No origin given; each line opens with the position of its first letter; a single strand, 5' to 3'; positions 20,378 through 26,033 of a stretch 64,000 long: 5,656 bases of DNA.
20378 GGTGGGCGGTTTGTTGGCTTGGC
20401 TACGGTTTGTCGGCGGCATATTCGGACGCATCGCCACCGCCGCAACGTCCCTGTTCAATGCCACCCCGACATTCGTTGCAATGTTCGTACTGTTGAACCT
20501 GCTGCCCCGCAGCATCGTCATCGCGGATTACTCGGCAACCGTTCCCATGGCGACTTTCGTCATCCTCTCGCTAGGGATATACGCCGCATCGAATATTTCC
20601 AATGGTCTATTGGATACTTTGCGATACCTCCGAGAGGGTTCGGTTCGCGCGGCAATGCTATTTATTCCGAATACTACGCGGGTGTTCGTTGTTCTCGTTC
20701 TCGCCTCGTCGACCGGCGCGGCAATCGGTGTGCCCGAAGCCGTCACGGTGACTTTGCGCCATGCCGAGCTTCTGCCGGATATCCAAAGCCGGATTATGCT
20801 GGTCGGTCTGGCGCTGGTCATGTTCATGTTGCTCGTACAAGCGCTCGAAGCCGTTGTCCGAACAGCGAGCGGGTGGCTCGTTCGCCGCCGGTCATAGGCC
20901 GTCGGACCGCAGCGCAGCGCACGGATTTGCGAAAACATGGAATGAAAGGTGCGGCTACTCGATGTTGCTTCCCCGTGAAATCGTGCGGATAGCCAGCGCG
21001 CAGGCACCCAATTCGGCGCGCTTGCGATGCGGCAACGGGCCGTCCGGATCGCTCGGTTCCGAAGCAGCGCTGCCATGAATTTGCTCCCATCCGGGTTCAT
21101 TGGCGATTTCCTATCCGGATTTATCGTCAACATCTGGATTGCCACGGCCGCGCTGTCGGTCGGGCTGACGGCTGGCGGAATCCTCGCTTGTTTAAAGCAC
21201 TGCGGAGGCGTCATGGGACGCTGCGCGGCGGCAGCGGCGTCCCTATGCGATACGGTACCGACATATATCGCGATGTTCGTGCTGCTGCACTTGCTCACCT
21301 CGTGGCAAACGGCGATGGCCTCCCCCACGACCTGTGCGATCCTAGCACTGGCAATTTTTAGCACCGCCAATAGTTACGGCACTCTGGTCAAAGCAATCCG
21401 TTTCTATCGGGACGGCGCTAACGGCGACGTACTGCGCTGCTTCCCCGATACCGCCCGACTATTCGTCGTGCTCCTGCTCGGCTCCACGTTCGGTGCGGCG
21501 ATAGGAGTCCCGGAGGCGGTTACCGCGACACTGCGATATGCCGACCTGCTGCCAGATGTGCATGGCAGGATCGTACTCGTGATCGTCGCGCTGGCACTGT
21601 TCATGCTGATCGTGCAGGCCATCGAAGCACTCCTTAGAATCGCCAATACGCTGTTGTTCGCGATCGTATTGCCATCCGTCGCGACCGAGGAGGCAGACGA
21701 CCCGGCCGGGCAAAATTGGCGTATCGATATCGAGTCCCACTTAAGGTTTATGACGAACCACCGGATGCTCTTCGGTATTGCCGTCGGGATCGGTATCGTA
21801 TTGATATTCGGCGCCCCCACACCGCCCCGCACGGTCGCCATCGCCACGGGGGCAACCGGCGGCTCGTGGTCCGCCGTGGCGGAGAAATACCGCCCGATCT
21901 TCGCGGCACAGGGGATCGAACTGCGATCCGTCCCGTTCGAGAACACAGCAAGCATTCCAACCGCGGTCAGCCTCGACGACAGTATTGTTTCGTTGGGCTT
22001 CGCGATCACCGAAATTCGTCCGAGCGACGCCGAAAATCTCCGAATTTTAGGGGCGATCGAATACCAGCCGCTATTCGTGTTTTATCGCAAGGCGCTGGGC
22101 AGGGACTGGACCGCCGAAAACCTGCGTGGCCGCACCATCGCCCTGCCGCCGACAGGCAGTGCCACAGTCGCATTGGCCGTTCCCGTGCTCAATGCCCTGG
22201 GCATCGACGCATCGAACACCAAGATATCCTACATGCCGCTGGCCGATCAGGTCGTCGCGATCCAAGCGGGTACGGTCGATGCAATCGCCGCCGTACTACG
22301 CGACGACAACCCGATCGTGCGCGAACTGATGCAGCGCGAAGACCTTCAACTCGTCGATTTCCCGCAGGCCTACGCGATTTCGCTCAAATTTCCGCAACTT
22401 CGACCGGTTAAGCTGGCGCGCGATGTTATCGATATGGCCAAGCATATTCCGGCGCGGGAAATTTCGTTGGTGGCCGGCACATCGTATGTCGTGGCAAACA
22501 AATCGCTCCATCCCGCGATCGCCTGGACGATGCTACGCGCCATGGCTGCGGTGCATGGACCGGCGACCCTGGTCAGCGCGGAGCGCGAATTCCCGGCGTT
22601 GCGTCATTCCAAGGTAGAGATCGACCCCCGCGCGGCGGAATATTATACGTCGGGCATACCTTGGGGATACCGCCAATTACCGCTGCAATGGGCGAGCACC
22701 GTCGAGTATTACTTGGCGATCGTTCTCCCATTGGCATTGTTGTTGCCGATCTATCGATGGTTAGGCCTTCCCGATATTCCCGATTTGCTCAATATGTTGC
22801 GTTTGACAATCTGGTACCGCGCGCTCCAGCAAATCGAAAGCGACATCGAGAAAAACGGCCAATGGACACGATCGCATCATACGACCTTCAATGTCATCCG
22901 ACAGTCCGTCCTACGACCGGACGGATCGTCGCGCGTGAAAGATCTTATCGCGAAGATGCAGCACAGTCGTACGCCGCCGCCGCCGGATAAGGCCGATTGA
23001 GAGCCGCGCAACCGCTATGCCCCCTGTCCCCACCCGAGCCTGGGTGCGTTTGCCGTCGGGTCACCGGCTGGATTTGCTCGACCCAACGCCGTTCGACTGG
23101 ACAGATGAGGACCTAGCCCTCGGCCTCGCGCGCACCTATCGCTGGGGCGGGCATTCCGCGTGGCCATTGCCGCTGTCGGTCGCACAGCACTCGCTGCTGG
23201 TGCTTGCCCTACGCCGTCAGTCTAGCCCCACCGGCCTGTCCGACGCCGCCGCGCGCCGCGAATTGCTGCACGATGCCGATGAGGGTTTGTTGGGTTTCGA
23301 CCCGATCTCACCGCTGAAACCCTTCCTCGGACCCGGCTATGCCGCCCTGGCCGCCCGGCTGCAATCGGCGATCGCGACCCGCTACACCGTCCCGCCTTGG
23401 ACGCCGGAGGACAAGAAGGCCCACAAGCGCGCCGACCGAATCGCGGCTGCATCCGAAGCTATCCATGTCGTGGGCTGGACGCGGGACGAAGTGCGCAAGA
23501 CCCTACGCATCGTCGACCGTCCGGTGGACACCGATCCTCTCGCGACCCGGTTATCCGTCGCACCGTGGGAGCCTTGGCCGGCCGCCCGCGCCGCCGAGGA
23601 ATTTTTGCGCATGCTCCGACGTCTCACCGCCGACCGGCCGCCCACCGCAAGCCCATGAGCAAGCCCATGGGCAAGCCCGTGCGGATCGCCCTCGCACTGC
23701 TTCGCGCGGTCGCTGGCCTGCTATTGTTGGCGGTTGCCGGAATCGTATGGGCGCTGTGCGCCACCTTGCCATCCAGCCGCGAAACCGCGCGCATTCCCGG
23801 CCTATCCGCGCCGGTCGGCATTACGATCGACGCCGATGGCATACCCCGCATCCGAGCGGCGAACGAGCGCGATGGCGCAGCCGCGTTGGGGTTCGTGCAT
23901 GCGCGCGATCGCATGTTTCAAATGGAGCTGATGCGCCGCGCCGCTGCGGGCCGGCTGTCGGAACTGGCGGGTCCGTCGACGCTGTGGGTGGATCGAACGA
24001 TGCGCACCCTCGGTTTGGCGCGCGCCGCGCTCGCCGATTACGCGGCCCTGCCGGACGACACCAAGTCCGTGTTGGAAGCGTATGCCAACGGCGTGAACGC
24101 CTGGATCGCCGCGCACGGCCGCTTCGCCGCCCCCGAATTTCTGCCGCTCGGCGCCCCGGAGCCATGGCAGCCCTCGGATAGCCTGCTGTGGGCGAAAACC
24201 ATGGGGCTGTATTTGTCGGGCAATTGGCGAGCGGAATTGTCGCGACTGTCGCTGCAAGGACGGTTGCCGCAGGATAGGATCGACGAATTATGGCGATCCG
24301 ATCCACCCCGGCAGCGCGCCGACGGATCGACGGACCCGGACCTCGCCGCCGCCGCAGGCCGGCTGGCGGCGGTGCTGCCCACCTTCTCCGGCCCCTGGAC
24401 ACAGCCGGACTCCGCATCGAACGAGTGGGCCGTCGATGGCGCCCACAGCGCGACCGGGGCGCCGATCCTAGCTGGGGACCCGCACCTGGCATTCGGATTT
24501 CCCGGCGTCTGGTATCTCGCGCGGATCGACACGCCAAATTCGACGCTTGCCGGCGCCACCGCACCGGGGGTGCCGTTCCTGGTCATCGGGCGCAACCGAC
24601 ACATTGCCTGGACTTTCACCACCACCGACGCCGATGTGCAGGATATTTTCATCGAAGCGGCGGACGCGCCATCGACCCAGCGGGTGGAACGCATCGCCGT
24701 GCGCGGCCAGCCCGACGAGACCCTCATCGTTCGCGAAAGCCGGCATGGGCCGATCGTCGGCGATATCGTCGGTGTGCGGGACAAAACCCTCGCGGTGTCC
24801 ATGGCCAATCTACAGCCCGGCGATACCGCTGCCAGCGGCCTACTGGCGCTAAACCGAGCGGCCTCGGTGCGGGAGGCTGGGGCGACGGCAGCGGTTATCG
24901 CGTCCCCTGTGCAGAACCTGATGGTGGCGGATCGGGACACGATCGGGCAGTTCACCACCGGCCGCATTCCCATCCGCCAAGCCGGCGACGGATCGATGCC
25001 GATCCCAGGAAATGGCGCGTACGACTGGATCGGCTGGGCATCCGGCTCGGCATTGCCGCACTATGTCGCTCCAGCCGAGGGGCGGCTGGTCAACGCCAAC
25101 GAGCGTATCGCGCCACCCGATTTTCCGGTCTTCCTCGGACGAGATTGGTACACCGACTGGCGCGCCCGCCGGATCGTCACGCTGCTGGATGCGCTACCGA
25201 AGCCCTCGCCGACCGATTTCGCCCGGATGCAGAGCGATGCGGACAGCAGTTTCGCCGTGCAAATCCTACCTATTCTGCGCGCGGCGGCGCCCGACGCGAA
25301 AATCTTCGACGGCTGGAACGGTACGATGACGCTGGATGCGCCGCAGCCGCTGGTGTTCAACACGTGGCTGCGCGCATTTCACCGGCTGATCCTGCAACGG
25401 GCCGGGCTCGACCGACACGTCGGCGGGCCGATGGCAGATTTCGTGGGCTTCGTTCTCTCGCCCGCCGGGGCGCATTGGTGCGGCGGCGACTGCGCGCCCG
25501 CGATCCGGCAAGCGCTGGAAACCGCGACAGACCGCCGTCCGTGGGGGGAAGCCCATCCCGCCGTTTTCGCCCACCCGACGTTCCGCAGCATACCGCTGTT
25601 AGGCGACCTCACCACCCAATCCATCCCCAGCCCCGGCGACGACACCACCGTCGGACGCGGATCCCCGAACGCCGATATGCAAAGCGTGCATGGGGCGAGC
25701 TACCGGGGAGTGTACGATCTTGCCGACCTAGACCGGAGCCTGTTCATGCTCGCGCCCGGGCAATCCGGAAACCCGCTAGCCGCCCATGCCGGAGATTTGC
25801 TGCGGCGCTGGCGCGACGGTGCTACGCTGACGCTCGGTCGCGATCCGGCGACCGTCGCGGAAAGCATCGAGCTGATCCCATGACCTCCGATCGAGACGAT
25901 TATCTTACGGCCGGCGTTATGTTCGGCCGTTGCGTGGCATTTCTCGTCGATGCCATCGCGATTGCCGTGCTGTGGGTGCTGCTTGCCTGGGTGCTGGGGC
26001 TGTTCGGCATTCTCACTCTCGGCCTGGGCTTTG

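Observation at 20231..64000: Spacer-less perfect palindrome of at least 43,770 bp (two 21,885-bp arms meeting at 42115|42116)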

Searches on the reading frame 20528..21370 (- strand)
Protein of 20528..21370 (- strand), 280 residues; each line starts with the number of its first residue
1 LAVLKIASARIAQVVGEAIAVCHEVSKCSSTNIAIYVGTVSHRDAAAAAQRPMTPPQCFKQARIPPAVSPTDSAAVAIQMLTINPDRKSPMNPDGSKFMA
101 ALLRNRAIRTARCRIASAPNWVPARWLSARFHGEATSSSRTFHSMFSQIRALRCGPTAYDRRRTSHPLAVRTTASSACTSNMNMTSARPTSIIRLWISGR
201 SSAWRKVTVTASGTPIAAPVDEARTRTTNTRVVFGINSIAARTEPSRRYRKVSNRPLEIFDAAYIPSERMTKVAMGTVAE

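Call 25: search_protein_families(library=pfam, proteins=[window:20528-21370:-])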
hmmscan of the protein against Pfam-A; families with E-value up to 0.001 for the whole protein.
window:20528-21370:- (280 aa): 0 families

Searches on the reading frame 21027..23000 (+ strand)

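Call 11: search_protein_families(library=pfam, proteins=[window:21027-23000:+])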
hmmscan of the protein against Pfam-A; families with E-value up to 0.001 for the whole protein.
window:21027-23000:+ (657 aa): 1 family
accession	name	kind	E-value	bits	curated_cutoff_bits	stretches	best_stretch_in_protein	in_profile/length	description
PF16868.10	NMT1_3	-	1.1e-08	35.5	27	1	334-506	78-247/289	NMT1-like family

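Call 34: search_protein_families(library=ncbifam, proteins=[window:21027-23000:+])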
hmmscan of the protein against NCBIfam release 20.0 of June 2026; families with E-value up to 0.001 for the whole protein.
window:21027-23000:+ (657 aa): 2 families
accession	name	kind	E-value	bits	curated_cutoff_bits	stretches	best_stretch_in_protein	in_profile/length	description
TIGR02122.1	TRAP_TAXI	subfamily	6e-11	41.8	84.35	1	252-506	12-278/320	TAXI family TRAP transporter solute-binding subunit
TIGR01726.1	HEQRo_perm_3TM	subfamily_domain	0.00028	21.3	42.2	1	26-114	3-91/99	ABC transporter permease subunit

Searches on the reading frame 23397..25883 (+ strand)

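Call 11: search_protein_families(library=pfam, proteins=[window:23397-25883:+])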
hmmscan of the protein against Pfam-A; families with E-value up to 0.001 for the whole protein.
window:23397-25883:+ (828 aa): 1 family
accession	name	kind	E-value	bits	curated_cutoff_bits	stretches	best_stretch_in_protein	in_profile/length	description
PF01804.23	Penicil_amidase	-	3.5e-174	582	21.3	1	139-821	1-674/675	Penicillin amidase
